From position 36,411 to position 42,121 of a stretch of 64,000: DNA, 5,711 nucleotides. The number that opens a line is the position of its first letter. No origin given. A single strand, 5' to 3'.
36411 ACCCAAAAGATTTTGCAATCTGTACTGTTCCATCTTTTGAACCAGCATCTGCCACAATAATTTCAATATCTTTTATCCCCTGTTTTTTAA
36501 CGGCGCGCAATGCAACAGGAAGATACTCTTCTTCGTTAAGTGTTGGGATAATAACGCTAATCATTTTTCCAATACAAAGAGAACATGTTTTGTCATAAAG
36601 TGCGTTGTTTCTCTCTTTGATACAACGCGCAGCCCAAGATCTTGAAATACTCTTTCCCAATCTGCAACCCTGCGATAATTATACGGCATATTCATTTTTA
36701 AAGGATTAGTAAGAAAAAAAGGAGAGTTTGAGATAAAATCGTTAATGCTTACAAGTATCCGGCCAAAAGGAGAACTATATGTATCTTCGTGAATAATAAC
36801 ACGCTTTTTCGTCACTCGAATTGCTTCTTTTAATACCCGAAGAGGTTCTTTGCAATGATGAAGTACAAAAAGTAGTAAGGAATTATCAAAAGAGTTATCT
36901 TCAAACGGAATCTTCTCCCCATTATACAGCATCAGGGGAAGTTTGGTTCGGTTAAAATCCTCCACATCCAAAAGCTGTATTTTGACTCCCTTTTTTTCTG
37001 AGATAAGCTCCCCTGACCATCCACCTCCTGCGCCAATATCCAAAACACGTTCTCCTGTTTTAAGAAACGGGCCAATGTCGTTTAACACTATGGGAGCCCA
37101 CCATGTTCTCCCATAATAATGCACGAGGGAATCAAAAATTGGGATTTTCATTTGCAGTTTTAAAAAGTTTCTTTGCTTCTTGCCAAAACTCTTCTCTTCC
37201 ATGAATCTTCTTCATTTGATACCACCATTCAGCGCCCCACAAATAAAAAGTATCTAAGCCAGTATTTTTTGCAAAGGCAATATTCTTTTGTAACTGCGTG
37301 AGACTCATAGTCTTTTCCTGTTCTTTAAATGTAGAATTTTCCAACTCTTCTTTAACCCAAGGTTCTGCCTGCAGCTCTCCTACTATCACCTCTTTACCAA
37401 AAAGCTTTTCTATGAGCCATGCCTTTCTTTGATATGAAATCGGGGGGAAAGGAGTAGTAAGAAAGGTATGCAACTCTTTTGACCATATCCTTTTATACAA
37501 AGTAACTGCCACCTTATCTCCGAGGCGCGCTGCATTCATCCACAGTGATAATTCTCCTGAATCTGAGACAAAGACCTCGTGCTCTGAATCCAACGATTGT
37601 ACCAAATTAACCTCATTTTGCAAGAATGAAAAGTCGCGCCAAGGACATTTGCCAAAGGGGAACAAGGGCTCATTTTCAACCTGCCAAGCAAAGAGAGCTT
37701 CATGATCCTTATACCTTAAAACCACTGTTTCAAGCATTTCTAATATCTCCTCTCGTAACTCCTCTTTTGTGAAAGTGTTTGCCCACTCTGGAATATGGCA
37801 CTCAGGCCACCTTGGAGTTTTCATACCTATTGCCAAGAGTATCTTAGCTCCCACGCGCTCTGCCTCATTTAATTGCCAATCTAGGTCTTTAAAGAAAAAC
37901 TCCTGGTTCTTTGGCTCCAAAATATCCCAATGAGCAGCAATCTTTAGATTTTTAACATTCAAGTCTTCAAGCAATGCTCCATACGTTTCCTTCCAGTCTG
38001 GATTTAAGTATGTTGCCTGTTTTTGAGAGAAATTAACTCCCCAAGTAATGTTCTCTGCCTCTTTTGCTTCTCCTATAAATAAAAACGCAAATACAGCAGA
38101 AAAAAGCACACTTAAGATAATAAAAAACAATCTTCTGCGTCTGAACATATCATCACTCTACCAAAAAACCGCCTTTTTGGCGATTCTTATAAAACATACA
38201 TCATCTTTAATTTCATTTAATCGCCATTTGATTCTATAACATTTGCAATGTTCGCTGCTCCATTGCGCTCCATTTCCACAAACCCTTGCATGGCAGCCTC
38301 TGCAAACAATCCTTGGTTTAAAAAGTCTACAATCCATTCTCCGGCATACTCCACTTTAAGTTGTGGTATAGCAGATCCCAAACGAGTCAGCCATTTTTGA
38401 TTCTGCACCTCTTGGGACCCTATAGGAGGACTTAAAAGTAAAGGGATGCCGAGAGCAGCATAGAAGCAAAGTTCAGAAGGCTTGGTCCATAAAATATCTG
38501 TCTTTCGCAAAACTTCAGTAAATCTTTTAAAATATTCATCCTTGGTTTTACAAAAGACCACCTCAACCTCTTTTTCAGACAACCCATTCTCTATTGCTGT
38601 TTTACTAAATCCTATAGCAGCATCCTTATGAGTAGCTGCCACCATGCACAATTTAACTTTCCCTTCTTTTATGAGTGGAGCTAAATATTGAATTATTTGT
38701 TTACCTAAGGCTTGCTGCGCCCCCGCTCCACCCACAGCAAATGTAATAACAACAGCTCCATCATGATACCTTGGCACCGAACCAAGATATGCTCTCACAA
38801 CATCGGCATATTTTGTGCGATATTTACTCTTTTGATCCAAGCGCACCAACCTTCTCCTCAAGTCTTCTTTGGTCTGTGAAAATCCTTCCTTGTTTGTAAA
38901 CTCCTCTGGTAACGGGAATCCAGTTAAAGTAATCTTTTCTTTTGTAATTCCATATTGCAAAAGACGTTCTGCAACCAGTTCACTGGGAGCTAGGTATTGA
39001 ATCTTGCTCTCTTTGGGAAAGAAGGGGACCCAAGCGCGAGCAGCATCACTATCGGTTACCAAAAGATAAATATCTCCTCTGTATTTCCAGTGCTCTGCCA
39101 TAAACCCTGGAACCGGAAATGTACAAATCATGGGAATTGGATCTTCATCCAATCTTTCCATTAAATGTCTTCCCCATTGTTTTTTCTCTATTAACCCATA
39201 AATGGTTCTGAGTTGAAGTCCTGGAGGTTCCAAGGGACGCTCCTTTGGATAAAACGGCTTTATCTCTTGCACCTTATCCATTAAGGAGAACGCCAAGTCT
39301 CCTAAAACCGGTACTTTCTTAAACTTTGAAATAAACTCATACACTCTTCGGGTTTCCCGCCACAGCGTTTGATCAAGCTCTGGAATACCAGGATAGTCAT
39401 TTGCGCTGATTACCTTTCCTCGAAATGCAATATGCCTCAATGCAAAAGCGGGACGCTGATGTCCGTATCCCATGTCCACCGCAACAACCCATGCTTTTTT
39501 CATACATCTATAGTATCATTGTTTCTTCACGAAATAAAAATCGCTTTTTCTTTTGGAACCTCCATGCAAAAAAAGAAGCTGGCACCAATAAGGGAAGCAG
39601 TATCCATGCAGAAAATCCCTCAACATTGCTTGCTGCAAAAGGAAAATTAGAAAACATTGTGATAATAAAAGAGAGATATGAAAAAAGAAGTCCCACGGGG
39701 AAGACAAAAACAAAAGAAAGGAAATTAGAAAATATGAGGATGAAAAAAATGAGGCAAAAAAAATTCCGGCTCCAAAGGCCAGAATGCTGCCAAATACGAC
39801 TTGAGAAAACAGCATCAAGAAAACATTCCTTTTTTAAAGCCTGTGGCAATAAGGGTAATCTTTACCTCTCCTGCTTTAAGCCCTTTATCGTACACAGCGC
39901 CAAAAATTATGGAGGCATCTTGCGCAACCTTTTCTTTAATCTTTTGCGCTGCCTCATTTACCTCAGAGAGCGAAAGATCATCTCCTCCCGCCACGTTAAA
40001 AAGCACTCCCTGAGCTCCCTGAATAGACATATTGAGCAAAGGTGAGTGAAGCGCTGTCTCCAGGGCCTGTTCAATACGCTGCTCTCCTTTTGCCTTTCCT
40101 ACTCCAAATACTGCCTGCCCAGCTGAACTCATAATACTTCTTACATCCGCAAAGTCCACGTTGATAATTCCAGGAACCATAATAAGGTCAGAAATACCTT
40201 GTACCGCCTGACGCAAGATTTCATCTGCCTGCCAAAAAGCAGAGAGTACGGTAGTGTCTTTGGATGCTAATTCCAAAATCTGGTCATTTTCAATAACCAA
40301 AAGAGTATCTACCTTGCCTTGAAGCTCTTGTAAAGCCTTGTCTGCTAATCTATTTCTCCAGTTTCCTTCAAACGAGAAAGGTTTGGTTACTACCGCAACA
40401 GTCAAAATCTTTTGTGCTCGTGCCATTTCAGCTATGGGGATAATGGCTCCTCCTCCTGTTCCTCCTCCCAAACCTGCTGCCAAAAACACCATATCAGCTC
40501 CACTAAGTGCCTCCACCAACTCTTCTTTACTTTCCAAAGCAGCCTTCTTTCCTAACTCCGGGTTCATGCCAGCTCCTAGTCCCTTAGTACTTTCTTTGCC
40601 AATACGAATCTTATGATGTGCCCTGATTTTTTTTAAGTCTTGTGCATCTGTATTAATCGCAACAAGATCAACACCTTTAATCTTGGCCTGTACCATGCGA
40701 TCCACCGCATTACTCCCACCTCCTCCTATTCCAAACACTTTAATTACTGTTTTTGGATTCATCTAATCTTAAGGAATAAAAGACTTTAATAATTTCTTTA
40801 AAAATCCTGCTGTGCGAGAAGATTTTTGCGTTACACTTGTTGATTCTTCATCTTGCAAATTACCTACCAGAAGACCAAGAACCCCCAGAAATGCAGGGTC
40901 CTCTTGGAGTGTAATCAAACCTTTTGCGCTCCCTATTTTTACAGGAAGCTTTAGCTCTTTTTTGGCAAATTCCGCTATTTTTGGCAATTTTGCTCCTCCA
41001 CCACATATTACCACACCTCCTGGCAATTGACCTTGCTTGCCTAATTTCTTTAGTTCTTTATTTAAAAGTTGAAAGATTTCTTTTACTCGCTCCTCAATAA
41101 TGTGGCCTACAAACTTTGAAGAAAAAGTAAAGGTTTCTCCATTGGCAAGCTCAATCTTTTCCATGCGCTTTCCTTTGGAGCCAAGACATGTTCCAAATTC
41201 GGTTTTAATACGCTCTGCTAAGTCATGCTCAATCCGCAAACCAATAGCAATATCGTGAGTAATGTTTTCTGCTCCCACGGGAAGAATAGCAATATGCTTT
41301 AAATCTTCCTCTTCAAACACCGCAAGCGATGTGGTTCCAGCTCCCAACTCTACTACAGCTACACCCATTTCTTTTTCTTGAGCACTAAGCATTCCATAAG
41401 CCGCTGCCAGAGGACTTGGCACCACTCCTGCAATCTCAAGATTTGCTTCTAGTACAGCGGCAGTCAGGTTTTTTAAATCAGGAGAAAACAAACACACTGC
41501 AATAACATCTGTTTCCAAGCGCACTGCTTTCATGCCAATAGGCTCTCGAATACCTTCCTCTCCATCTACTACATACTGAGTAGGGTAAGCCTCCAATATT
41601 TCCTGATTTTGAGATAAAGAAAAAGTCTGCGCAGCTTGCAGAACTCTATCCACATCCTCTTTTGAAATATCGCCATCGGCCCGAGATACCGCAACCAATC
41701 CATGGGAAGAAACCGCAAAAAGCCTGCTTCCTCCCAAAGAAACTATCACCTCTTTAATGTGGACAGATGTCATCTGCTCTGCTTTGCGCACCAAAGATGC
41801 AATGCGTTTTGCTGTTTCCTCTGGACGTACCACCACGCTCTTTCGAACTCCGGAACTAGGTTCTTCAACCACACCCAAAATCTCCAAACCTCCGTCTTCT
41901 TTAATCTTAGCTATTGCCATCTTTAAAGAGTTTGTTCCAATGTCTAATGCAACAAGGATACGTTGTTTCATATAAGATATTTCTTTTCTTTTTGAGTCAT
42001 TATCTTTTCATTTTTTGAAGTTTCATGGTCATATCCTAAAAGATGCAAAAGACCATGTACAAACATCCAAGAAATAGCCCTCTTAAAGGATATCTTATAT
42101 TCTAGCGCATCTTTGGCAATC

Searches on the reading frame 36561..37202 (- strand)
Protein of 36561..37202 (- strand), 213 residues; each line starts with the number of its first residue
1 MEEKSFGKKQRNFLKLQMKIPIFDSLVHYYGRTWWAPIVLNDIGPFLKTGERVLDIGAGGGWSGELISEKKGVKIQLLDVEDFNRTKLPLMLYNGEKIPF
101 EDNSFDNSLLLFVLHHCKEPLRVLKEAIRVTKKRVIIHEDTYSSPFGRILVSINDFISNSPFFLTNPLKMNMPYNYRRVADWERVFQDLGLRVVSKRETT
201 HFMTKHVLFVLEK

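Call 53: search_protein_families(library=pfam, proteins=[window:36561-37202:-], max_evalue=0.001)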
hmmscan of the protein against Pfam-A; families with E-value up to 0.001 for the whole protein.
window:36561-37202:- (213 aa): 6 families
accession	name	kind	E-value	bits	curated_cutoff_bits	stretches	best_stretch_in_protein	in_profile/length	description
PF08241.18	Methyltransf_11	-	2.1e-10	41.5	21.2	1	54-134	1-90/95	Methyltransferase domain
PF13489.12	Methyltransf_23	-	1.1e-07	32.1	27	1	40-195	13-163/164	Methyltransferase domain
PF07021.18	MetW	-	1.5e-07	31.6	21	1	44-136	8-107/193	Methionine biosynthesis protein MetW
PF13649.12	Methyltransf_25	-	2.9e-06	28.3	27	1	53-133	1-95/97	Methyltransferase domain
PF01209.24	Ubie_methyltran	-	7.2e-05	22.7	20.1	1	84-133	96-145/233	ubiE/COQ5 methyltransferase family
PF13847.12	Methyltransf_31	-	0.0001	22.4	27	0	96-138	64-108/145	Methyltransferase domain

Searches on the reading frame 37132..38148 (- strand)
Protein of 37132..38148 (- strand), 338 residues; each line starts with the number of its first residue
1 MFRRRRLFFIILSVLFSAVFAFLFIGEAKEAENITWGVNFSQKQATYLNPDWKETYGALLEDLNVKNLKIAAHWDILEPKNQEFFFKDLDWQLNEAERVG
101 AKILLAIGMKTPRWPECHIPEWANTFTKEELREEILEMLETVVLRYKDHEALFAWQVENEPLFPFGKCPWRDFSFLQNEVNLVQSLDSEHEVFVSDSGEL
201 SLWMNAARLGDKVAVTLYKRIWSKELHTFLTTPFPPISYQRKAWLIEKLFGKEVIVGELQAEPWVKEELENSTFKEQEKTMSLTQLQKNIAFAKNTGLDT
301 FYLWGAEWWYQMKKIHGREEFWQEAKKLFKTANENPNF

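Call 53: search_protein_families(library=pfam, proteins=[window:37132-38148:-], max_evalue=0.001)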
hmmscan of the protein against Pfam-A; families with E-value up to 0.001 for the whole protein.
window:37132-38148:- (338 aa): 1 family
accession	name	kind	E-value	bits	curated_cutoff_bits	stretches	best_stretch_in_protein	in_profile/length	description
PF02449.21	Glyco_hydro_42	-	5.2e-09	36.4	21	1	62-163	21-140/376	Beta-galactosidase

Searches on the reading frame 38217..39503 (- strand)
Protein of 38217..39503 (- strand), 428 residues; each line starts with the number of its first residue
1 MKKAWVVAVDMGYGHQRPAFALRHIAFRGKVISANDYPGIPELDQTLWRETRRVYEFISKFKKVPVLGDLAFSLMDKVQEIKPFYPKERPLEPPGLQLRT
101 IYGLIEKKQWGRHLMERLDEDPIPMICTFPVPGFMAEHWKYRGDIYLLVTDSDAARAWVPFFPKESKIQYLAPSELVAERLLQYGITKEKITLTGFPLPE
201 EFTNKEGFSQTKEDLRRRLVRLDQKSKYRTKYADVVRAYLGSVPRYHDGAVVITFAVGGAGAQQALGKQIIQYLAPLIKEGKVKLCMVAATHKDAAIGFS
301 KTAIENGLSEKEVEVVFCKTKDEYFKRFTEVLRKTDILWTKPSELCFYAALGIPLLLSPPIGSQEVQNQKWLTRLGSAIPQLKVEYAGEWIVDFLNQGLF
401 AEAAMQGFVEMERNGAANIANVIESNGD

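Call 53: search_protein_families(library=pfam, proteins=[window:38217-39503:-], max_evalue=0.001)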
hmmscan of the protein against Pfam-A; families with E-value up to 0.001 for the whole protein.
window:38217-39503:- (428 aa): 1 family
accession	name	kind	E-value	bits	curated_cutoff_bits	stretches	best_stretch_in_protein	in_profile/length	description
PF22053.2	DUF6938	-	7.7e-14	52.3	27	2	253-296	40-83/236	Domain of unknown function (DUF6938)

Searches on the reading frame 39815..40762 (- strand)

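Call 53: search_protein_families(library=pfam, proteins=[window:39815-40762:-], max_evalue=0.001)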
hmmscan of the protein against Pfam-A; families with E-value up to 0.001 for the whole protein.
window:39815-40762:- (315 aa): 2 families
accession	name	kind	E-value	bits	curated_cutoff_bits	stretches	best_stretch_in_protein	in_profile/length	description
PF00091.31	Tubulin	-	2.2e-44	152.5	33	1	7-165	2-188/190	Tubulin/FtsZ family, GTPase domain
PF12327.13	FtsZ_C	-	2.7e-30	105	27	1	215-310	1-95/95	FtsZ family, C-terminal domain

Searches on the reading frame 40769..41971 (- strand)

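Call 53: search_protein_families(library=pfam, proteins=[window:40769-41971:-], max_evalue=0.001)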
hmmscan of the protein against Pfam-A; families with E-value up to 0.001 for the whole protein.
window:40769-41971:- (400 aa): 5 families
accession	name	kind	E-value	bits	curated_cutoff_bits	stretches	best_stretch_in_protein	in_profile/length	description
PF14450.12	FtsA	-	1e-29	103.9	31.8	1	205-365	1-126/127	Cell division protein FtsA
PF02491.25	SHS2_FTSA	-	2.4e-22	79.5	25.4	1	81-159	1-78/79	SHS2 domain inserted in FTSA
PF06723.19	MreB_Mbl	-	4e-12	46.1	27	1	182-348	125-305/327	MreB/Mbl protein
PF11104.14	PilM_2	-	4.4e-06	26.3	27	0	192-258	170-236/340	Type IV pilus assembly protein PilM;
PF08841.16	DDR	-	0.00051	19.6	24.6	0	173-257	106-189/328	Diol dehydratase reactivase ATPase-like domain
